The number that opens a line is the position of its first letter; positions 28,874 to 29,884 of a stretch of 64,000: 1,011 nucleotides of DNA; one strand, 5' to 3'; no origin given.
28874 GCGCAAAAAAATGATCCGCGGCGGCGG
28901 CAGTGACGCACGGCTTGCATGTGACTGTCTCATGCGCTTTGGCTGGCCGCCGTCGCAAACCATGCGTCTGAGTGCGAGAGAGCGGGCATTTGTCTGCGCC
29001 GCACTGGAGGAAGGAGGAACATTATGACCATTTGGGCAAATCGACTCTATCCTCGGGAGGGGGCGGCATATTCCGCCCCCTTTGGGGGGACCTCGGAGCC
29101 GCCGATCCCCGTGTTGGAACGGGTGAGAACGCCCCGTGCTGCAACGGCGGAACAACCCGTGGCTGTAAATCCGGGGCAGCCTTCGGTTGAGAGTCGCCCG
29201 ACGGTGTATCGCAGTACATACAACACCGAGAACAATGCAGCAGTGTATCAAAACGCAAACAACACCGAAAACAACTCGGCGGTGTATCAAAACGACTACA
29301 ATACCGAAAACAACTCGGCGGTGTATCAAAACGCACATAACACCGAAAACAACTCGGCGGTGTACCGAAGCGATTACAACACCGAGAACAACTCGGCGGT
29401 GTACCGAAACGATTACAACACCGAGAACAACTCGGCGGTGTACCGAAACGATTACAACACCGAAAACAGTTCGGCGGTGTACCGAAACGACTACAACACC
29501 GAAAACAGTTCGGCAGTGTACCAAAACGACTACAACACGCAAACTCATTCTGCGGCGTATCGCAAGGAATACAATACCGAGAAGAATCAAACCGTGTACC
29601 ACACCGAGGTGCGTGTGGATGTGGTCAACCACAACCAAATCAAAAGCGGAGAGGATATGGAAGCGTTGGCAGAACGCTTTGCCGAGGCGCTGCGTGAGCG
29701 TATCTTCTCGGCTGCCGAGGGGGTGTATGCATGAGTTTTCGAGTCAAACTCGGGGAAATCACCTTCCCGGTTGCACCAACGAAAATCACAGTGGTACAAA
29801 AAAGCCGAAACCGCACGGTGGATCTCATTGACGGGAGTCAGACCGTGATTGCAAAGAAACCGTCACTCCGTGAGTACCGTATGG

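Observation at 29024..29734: Miniature repeat-built protein in the tape-measure slot (ten 39-nt repeats)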

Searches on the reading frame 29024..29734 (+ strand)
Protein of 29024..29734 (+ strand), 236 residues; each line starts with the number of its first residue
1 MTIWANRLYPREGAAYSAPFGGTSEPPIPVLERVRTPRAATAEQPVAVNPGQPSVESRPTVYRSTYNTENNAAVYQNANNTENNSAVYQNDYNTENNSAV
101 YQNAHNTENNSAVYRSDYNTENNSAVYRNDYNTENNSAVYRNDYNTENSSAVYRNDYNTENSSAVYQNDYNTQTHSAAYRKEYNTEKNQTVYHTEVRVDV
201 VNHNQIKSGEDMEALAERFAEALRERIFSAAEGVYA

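Call 5: search_protein_families(library=pfam, proteins=[window:29024-29734:+], max_evalue=0.01)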
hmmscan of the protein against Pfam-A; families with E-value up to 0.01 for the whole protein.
window:29024-29734:+ (236 aa): 0 families

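Call 6: search_protein_families(library=phrogs, proteins=[window:29024-29734:+], max_evalue=0.01)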
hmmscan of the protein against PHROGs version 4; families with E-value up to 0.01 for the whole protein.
window:29024-29734:+ (236 aa): 1 family
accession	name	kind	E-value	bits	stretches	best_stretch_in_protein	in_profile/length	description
phrog_1068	-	tail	0.0037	17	1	193-235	663-705/706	tail length tape measure protein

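Call 10: find_homologous_proteins(query=window:29024-29734:+, max_evalue=0.01)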
Query window:29024-29734:+ (236 aa): 2 proteins with E <= 0.01 among 5936 candidates.
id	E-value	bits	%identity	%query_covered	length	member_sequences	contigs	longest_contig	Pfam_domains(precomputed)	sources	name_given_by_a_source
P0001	3.5e-46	176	47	100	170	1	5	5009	-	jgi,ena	-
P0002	1.3e-28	118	59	39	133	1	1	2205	-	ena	-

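Call 12: find_encoding_contigs(protein=P0001, flank=10000)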
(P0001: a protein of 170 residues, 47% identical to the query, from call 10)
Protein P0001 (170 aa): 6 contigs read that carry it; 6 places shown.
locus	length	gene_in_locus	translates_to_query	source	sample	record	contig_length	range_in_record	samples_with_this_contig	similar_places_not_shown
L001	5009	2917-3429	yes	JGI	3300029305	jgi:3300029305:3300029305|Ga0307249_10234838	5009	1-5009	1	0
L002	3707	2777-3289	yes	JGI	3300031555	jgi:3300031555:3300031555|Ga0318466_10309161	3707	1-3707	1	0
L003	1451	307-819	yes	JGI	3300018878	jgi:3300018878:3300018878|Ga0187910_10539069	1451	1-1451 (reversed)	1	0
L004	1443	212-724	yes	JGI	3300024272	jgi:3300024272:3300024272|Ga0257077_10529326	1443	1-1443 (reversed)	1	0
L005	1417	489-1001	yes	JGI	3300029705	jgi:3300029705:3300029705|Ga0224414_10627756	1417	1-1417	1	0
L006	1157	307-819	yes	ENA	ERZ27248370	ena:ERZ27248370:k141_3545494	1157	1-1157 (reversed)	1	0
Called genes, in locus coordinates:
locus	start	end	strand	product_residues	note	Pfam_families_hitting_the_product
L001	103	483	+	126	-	-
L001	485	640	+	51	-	-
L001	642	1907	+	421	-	PF17481:Phage_sheath_domII (faint), PF04984:Phage_sheath_1, PF17482:Phage_sheath_1C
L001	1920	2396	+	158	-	PF09393:DUF2001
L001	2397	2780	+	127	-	PF08890:Phage_TAC_5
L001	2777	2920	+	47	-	-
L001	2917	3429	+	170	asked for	-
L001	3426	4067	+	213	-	-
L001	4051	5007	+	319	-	?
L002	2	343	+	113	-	?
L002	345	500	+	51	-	-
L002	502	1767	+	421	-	PF17481:Phage_sheath_domII (faint), PF04984:Phage_sheath_1, PF17482:Phage_sheath_1C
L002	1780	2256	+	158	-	PF09393:DUF2001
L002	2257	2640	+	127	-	PF08890:Phage_TAC_5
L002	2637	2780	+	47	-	-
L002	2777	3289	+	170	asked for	-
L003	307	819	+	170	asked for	-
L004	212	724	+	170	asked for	-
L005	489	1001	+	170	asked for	-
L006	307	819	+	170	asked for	-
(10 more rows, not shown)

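Call 13: find_encoding_contigs(protein=window:29024-29734:+, flank=10000)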
Protein window:29024-29734:+ (236 aa): 2 contigs read that carry it; 2 places shown.
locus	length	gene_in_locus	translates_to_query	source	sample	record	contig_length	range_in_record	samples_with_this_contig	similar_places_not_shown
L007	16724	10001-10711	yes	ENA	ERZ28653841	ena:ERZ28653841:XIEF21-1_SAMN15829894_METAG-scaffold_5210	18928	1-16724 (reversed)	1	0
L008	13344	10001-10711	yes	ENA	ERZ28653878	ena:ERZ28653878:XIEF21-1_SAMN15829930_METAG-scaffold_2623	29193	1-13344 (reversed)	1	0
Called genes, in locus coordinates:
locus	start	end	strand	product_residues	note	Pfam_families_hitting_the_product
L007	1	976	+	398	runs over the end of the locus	PF04466:Terminase_3, PF17288:Terminase_3C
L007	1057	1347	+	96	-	-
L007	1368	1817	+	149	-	-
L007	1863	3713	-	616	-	-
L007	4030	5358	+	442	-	PF05133:SPP1_portal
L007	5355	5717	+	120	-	-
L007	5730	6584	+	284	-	PF25209:Phage_capsid_4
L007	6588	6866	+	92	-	-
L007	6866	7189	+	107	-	-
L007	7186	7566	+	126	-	-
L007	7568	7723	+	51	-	-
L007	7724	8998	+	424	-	PF17481:Phage_sheath_domII (weak), PF04984:Phage_sheath_1, PF17482:Phage_sheath_1C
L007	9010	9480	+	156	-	PF09393:DUF2001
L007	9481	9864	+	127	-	PF08890:Phage_TAC_5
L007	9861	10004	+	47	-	-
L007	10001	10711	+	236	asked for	-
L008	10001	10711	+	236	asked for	-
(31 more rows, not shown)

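Call 16: find_related_loci(query=A1, collection=genome_contigs, flank=10000)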
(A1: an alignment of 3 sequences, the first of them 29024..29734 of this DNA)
Query A1 (236 aa) in genome_contigs; peptide patterns used: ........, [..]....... (x = any residue, [..] = any of these).
41 stretches matched a pattern, but none encodes a relative of the query by tblastn (E <= 1e-3).

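Call 17: find_related_loci(query=A1, collection=viral_contigs, flank=10000)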
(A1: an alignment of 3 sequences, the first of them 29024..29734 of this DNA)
Query A1 (236 aa) in viral_contigs; peptide patterns used: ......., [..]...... (x = any residue, [..] = any of these).
20 stretches matched a pattern, but none encodes a relative of the query by tblastn (E <= 1e-3).

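Call 22: search_dna_similar(query=window:29024-29731:+, collection=phages, mode=protein, max_evalue=10, max_rows=30)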
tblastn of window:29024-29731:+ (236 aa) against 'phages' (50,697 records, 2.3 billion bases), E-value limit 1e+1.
No match.
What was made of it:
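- Tried and rejected: tblastn of the protein against 50,697 phage records found no match even at E = 10 (call 22).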

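Call 24: search_protein_families(library=phrogs, alignment_id=A2, max_evalue=1)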
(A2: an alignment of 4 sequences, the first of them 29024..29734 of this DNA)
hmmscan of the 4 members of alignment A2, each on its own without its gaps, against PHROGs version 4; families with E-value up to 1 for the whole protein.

A. member 1, window:29024-29734:+ (236 aa): 3 families
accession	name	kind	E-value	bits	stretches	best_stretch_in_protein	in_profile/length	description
phrog_1068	-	tail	0.0037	17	1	193-235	663-705/706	tail length tape measure protein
phrog_10196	-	unknown function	0.071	14.6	1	39-114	11-86/168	-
phrog_9214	-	unknown function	0.45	11.8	0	161-185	38-62/72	-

B. families by the number of members that match (of 4 scanned): 6 families
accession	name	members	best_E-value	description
phrog_1068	-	4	0.00018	tail length tape measure protein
phrog_5156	-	1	0.00077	-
phrog_18334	-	1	0.0071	-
phrog_37768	-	1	0.021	-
phrog_10196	-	1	0.071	-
phrog_9214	-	1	0.45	-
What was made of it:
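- On Tape measure protein (XkdO / PHROG 1068 type): PHROG 1068 positions 663-705 of 706 are matched in 4/4 members, best E = 1.8e-4 (call 24).
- All 4 members tested hit the last ~43 positions of PHROG 1068 TMP (call 24).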

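Call 29: find_related_loci(query=A2, collection=metagenome_contigs, flank=10000)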
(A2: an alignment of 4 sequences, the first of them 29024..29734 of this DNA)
Query A2 (236 aa) in metagenome_contigs; peptide patterns used: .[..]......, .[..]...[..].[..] (x = any residue, [..] = any of these).
235 stretches matched a pattern, but none encodes a relative of the query by tblastn (E <= 1e-3).
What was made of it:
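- Tried and rejected: Scans for related loci with the mini-TMP alignment found nothing in GTDB genome contigs, IMG/VR or JGI metagenome contigs (calls 16, 17, 29).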

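Call 34: find_homologous_proteins(query=A2, max_evalue=0.1)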
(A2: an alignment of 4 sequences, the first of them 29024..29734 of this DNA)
Query A2 (4 sequences) (236 aa, profile of the alignment): 8 proteins with E <= 0.1 among 8000 candidates.
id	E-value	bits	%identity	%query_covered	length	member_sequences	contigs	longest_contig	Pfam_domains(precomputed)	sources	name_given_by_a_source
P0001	5.3e-66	239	47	100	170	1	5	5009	-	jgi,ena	-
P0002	4.2e-64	233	59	39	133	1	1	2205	-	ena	-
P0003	1.1e-39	154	45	29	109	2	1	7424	-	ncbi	-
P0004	1.1e-30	125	74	26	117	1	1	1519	-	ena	-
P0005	6.4e-22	96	63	22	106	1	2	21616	-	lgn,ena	-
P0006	1.0e-20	92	56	22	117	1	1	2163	-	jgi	-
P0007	3.3e-13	68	51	22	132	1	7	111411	-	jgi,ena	-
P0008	5.4e-10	58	28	99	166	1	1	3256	-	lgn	-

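Call 36: find_encoding_contigs(protein=P0007, flank=10000, max_places=3)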
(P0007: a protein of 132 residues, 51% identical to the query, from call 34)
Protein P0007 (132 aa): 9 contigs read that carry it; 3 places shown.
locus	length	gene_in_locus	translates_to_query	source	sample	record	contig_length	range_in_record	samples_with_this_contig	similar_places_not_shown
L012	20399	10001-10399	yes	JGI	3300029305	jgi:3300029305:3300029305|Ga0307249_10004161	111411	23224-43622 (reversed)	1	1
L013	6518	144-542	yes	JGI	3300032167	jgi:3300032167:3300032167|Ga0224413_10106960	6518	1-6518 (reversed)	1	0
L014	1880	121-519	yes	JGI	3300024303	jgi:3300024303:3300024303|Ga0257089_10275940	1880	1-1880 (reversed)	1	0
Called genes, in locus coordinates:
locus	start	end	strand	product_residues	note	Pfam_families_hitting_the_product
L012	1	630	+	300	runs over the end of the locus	PF00890:FAD_binding_2 (weak), PF01266:DAO (weak), PF03486:HI0933_like (weak), PF07992:Pyr_redox_2, PF12831:FAD_oxidored, PF13450:NAD_binding_8 (weak), PF13738:Pyr_redox_3, PF00070:Pyr_redox (weak), +1 more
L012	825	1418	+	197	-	PF12917:YfbR-like, PF13023:HD_3, PF01966:HD (weak)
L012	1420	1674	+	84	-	-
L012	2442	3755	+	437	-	PF13173:AAA_14, PF13635:DUF4143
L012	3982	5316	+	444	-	PF05133:SPP1_portal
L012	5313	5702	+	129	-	-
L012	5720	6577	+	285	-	PF25209:Phage_capsid_4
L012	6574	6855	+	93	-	-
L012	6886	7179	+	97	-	-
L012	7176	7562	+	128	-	-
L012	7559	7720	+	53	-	-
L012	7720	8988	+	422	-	PF17481:Phage_sheath_domII (weak), PF04984:Phage_sheath_1, PF17482:Phage_sheath_1C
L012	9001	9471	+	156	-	PF09393:DUF2001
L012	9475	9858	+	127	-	PF08890:Phage_TAC_5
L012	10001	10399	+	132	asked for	-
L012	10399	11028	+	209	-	PF01476:LysM (faint)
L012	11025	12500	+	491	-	PF05257:CHAP, PF24032:YQBQ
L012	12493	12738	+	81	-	PF10844:DUF2577 (faint)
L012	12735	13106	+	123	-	PF10934:Sheath_initiator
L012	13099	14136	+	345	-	PF26078:Baseplate_J_M, PF26079:Baseplate_J_C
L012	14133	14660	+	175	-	PF10076:Phage_Mu_Gp48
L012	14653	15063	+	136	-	-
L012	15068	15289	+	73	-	-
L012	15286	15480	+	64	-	PF04688:Holin_SPP1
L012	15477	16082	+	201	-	PF01510:Amidase_2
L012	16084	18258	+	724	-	-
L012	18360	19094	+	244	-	PF19567:CpsB_CapC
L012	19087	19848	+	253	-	PF02706:Wzz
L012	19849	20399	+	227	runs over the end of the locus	PF06564:CBP_BcsQ (weak), PF10609:ParA (faint), PF13614:AAA_31, PF01656:CbiA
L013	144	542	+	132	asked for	-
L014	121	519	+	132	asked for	-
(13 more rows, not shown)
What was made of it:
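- Closest known: PBSX of Bacillus subtilis, and gut GTA-like elements. Same: In at least one lineage it is flanked directly by host genes (call 36).
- The same arrangement recurs in every locus of the clade that I examined, including a 111-kb contig (call 36).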

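Call 37: find_encoding_contigs(protein=P0005, flank=10000, max_places=2)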
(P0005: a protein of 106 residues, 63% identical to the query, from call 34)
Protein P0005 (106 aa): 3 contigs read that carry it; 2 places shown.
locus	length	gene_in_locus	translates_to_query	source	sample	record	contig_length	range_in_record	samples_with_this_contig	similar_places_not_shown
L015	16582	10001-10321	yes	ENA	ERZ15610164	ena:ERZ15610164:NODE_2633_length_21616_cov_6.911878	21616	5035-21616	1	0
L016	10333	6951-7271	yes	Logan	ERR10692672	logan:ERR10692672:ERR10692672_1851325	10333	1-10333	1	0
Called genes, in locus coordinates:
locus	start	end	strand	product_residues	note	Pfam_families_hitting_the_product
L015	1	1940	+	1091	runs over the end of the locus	PF01582:TIR, PF08937:ThsB_TIR (weak), PF13676:TIR_2, PF13360:PQQ_2 (faint)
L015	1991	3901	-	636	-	-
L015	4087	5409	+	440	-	PF05133:SPP1_portal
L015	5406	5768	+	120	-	-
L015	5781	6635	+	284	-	PF25209:Phage_capsid_4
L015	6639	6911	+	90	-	-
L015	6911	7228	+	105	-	-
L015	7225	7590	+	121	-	-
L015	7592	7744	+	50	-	-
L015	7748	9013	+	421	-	PF17481:Phage_sheath_domII (weak), PF04984:Phage_sheath_1, PF17482:Phage_sheath_1C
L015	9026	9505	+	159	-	PF09393:DUF2001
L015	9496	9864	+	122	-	PF08890:Phage_TAC_5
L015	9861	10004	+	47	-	-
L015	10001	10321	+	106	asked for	-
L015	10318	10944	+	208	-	-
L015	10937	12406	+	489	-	PF05257:CHAP, PF24032:YQBQ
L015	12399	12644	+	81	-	-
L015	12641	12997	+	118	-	PF10934:Sheath_initiator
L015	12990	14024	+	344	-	PF26078:Baseplate_J_M, PF26079:Baseplate_J_C (weak)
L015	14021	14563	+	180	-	PF10076:Phage_Mu_Gp48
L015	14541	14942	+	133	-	-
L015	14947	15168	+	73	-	-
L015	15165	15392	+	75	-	PF04688:Holin_SPP1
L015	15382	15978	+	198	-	PF01510:Amidase_2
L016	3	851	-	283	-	?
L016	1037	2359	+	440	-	PF05133:SPP1_portal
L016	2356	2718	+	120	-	-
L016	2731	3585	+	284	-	PF25209:Phage_capsid_4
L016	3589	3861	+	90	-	-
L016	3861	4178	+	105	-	-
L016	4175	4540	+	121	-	-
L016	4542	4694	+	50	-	-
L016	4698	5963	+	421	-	PF17481:Phage_sheath_domII (weak), PF04984:Phage_sheath_1, PF17482:Phage_sheath_1C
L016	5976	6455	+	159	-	PF09393:DUF2001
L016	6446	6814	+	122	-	PF08890:Phage_TAC_5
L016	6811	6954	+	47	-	-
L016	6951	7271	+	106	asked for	-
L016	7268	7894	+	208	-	-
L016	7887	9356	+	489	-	PF05257:CHAP, PF24032:YQBQ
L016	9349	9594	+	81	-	-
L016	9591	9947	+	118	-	PF10934:Sheath_initiator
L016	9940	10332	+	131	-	?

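Call 47: predict_structure(alignment_id=A6)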
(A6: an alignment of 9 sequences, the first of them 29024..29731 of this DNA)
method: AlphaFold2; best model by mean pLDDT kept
length: 236 residues; sequences in the alignment: 9
mean_pLDDT: 43.8   pTM: 0.19
mean pLDDT of the five models: 43.8, 40.0, 36.1, 36.0, 33.3
residues with pLDDT >= 90: 0; 70-90: 21; 50-70: 32; < 50: 183
segments of 3 or more residues with pLDDT < 50: 1-12, 14-18, 20-22, 28-49, 61-187, 234-236
pLDDT, mean of each block of 10 residues (from residue 1): 40 46 47 42 46 50 40 38 36 37 33 33 31 32 35 34 32 37 47 52 62 77 75 51
secondary structure, 60 per line:
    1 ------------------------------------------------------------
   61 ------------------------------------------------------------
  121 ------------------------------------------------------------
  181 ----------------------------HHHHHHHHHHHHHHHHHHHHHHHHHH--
elements in order: H209-234
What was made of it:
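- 29060..29200 (+): Non-repetitive Pro/Ala/Glu-rich spacer (aa 13-59). AF2 predicts coil with pLDDT below 50 (call 47).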

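Call 48: search_protein_representatives(alignment_id=A5)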
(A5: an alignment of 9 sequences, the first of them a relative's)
Query: 9 sequences, 123 profile positions. Proteins with E-value up to 0.001 (for the whole library): 47; up to 1e-10: 12; up to 1e-30: 7. The best 47 are listed.
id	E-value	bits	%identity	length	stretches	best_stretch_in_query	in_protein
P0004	3.8e-42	159.9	-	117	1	1-123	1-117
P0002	1.5e-41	158.0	-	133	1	1-123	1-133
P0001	3.4e-41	156.9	-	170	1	1-123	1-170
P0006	2.6e-40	154.0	-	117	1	1-122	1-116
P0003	1.3e-35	138.8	-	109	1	1-122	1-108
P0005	8.3e-35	136.2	-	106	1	1-123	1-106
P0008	2.3e-34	134.8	-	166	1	1-122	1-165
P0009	4.3e-24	101.6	-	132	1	1-122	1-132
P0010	4.7e-22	95.0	-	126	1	1-123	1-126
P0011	3.1e-19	85.9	-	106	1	1-123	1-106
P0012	4.7e-18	82.1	-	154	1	1-121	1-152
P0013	2.8e-16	76.4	-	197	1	1-121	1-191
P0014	3.7e-07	46.9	-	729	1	69-122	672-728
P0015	2.5e-06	44.2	-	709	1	25-122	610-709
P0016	4.1e-06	43.6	-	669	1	6-122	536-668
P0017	4.7e-06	43.4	-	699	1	76-122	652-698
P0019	6.2e-06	43.0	-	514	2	73-122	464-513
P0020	6.8e-06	42.9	-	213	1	44-121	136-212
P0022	1.6e-05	41.6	-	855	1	30-121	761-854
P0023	1.8e-05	41.5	-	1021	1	23-121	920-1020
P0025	1.0e-04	39.0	-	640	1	58-121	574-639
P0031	2.4e-04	37.8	-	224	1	81-121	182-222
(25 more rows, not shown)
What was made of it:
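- Twelve 50%-identity clusters keep the same short architecture with intact reading frames (call 48).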
